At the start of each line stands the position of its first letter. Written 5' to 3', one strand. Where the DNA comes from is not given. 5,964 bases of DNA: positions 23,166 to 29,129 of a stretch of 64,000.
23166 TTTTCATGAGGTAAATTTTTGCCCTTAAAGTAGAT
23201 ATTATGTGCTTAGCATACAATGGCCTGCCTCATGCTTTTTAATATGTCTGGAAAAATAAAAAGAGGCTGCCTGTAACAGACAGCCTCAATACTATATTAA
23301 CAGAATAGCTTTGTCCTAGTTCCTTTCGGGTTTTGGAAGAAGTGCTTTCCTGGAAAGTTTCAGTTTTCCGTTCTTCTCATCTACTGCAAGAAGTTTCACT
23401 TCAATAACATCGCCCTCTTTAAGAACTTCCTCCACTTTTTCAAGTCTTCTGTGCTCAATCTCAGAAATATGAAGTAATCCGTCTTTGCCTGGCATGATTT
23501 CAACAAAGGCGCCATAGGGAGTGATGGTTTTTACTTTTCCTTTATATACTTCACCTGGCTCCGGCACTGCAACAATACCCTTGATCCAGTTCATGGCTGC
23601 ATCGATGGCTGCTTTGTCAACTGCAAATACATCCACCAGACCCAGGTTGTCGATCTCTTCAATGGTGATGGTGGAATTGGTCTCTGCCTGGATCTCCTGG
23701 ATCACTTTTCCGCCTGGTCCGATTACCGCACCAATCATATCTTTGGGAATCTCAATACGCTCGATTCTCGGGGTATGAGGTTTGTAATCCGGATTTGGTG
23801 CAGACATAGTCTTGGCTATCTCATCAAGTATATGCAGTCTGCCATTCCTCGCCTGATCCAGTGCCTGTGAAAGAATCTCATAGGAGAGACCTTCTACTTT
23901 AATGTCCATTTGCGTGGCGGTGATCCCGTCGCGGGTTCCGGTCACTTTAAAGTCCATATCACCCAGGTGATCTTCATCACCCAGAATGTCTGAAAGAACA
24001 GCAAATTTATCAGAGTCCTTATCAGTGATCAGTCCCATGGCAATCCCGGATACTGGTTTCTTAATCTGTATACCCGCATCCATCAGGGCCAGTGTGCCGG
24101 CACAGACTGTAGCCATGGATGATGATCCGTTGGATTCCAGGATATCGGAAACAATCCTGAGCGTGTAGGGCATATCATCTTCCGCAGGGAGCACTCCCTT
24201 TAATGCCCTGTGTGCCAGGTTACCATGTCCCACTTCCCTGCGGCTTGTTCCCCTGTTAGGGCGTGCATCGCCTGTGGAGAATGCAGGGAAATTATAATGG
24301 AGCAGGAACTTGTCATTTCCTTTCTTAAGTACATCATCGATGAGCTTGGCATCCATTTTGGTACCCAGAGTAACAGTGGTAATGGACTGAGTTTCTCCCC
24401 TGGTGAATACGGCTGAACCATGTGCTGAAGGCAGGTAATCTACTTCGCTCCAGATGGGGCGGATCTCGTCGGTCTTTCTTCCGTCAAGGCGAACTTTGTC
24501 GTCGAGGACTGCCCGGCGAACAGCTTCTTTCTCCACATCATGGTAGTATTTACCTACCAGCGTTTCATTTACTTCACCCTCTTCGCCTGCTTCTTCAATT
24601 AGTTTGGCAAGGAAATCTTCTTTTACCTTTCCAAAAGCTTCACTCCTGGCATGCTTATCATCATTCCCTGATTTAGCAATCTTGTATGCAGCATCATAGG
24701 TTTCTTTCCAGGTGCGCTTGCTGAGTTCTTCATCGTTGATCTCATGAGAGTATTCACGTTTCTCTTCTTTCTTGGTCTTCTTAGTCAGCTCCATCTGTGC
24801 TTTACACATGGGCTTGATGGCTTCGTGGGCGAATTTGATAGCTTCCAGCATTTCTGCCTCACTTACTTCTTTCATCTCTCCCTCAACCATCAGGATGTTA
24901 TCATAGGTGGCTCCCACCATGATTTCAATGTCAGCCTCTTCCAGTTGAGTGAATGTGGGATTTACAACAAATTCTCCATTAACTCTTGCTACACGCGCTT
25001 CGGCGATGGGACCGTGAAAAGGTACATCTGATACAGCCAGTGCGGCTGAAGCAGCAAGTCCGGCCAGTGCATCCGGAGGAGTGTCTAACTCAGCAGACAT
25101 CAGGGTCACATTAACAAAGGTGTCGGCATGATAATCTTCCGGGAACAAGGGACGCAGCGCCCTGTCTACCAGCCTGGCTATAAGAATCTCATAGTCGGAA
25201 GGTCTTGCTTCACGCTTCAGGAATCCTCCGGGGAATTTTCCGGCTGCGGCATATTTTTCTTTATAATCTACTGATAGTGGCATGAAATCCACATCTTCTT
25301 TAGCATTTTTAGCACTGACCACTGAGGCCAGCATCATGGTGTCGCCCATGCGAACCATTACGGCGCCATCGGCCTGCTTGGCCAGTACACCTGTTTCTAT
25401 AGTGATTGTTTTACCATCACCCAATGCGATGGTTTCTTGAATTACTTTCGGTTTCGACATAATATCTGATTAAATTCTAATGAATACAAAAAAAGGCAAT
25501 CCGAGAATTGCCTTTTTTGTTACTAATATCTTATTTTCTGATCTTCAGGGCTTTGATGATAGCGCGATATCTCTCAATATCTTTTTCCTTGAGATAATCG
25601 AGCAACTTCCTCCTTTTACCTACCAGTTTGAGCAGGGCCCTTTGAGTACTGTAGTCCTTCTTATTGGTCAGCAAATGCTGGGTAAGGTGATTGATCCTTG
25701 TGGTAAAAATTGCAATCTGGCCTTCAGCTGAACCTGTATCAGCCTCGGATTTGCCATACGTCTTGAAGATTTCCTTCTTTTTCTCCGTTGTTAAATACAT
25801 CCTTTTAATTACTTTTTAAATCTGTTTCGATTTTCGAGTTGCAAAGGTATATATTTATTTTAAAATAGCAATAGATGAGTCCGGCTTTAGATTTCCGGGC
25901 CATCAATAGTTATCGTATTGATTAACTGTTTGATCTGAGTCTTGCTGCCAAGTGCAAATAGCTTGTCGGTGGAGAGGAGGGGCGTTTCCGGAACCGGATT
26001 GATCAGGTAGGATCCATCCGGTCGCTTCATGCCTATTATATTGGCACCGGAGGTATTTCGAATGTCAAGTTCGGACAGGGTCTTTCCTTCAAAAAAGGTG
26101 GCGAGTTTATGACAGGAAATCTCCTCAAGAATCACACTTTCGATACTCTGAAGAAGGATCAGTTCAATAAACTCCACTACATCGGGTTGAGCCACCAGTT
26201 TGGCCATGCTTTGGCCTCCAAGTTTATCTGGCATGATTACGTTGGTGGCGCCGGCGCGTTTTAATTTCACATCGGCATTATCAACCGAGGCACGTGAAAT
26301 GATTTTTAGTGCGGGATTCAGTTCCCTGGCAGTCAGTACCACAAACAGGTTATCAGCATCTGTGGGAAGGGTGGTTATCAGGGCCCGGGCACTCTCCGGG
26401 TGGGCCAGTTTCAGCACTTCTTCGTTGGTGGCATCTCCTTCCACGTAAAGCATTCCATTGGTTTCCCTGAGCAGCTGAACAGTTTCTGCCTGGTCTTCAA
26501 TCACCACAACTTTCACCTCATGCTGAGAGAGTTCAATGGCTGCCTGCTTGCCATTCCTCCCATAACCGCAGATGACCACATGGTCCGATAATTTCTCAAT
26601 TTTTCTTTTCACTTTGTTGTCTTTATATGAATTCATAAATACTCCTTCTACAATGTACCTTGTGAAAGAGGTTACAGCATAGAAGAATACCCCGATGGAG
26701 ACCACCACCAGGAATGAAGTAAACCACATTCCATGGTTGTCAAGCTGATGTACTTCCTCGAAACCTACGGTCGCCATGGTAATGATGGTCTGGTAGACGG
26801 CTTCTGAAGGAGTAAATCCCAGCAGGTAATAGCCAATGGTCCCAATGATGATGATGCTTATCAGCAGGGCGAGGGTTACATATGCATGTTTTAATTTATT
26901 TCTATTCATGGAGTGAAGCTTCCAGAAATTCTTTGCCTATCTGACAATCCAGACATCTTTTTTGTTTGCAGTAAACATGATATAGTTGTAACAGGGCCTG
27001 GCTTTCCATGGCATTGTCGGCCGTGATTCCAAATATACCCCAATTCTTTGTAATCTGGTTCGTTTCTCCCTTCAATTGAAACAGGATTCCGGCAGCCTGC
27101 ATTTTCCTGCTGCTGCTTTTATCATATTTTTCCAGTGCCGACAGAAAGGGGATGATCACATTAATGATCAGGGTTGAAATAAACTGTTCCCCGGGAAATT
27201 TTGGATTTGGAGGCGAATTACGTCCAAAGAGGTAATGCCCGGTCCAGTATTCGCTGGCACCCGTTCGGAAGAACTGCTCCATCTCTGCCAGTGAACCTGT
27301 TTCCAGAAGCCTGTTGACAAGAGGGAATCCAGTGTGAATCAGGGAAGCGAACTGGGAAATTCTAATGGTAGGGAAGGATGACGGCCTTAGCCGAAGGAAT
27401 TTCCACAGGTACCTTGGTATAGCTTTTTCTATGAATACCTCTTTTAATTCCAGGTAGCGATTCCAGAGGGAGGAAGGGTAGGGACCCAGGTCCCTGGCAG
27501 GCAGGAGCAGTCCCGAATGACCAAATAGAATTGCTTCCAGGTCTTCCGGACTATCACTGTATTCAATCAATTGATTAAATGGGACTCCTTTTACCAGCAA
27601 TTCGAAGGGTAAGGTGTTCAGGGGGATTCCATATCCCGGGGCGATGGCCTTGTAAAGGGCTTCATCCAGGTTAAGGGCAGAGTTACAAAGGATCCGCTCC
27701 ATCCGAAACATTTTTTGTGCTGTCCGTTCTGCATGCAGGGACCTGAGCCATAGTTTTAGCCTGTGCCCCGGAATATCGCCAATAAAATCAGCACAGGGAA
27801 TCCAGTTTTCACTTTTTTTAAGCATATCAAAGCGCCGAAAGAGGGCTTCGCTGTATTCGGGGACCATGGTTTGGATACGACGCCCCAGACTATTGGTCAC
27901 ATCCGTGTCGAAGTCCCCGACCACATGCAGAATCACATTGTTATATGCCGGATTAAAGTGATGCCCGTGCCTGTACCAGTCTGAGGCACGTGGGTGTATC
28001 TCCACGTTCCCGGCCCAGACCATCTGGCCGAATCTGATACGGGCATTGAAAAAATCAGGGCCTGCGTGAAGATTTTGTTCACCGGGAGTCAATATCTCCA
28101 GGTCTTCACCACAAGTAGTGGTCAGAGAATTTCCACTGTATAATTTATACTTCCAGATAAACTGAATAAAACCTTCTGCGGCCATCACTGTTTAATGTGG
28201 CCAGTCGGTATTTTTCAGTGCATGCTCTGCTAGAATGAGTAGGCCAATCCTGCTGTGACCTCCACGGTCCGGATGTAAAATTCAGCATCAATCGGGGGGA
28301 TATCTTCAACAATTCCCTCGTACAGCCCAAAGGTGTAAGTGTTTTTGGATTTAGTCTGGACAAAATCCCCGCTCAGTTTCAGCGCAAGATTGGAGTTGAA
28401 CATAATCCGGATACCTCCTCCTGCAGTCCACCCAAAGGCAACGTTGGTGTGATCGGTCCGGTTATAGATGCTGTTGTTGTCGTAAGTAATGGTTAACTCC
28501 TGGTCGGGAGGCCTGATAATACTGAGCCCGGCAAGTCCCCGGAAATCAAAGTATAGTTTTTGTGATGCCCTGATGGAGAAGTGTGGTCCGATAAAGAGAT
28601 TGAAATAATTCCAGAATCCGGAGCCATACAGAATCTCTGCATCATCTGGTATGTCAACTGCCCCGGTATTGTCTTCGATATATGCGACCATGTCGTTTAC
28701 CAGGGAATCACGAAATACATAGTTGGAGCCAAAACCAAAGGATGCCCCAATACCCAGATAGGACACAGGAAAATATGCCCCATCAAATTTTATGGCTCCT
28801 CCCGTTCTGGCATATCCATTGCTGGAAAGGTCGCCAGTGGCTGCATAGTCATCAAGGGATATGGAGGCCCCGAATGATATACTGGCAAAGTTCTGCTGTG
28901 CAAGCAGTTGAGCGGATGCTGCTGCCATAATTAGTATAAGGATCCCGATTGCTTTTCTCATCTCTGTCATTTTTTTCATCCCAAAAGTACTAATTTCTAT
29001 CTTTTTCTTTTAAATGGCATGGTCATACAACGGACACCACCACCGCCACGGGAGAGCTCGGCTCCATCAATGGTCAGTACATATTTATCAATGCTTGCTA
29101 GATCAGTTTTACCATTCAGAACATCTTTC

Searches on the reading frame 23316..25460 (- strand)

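Call 91: search_protein_families(library=pfam, proteins=[window:23316-25460:-], max_evalue=1e-8)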
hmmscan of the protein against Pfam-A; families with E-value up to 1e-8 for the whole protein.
window:23316-25460:- (714 aa): 5 families
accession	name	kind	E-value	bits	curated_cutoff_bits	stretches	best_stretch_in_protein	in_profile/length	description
PF01138.27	RNase_PH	-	1.3e-57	194.3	25.5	2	17-147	3-130/130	3' exoribonuclease family, domain 1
PF03725.20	RNase_PH_C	-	2.1e-22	79.3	20.8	1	150-214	1-67/67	3' exoribonuclease family, domain 2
PF00575.29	S1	-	2.3e-19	70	22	1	633-705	2-74/74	S1 RNA binding domain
PF03726.19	PNPase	-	4.7e-12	46.6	24.6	1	259-329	18-81/81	Polyribonucleotide nucleotidyltransferase, RNA binding domain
PF00013.35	KH_1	-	6.2e-12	45.5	21.5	1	567-626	2-64/66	KH domain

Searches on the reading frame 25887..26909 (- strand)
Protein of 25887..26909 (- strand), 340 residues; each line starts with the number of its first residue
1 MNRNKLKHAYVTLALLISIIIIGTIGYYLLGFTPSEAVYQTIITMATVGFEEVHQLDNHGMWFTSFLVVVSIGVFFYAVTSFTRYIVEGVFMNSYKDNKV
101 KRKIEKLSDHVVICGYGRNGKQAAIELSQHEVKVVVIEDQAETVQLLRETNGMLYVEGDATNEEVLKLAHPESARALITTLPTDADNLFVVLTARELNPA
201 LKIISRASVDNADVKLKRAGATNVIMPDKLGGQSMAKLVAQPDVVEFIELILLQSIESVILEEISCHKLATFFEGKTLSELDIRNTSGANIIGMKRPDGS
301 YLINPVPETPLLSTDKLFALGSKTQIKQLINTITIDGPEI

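Call 24: search_protein_families(library=pfam, proteins=[window:25887-26909:-], max_evalue=0.00001)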
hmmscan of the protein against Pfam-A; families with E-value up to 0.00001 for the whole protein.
window:25887-26909:- (340 aa): 3 families
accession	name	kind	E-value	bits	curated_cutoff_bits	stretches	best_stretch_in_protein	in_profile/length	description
PF02254.24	TrkA_N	-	7.4e-32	110.5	23.8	1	111-227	1-116/116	TrkA-N domain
PF02080.26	TrkA_C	-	9.5e-11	41.9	27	1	274-331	13-68/71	TrkA-C domain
PF07885.22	Ion_trans_2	-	2.2e-08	34.3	22.5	1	15-87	2-78/79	Ion channel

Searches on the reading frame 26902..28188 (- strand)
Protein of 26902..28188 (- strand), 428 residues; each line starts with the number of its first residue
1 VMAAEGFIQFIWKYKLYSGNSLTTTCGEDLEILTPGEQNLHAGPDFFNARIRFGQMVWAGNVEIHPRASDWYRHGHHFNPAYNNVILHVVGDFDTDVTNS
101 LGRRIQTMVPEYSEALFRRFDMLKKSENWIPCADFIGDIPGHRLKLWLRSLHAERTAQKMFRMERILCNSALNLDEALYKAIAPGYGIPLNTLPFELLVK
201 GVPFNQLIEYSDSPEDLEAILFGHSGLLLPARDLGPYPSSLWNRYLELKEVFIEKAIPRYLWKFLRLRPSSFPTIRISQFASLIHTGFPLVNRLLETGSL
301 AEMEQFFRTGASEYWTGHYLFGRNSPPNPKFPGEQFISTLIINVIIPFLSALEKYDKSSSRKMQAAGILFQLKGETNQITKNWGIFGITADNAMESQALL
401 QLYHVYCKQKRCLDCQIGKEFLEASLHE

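Call 24: search_protein_families(library=pfam, proteins=[window:26902-28188:-], max_evalue=0.00001)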
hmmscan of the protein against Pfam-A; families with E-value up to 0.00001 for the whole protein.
window:26902-28188:- (428 aa): 1 family
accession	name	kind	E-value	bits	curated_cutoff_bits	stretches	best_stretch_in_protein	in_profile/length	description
PF11013.13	DUF2851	-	2.9e-107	359.4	25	1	5-378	1-375/375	Protein of unknown function (DUF2851)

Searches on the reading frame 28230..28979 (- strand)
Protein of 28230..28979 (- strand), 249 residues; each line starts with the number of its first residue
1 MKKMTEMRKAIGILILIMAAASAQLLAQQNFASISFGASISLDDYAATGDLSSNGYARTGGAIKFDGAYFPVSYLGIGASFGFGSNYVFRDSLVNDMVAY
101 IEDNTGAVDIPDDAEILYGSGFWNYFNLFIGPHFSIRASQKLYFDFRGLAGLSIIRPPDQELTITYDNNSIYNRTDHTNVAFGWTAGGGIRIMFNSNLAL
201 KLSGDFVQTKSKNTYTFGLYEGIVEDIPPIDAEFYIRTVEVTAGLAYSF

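Call 24: search_protein_families(library=pfam, proteins=[window:28230-28979:-], max_evalue=0.00001)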
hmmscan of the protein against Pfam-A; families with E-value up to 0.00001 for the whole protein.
window:28230-28979:- (249 aa): 1 family
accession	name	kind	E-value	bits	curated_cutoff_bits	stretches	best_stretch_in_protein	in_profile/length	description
PF13505.12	OMP_b-brl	-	1.7e-06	28.8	28.7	1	14-249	2-175/175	Outer membrane protein beta-barrel domain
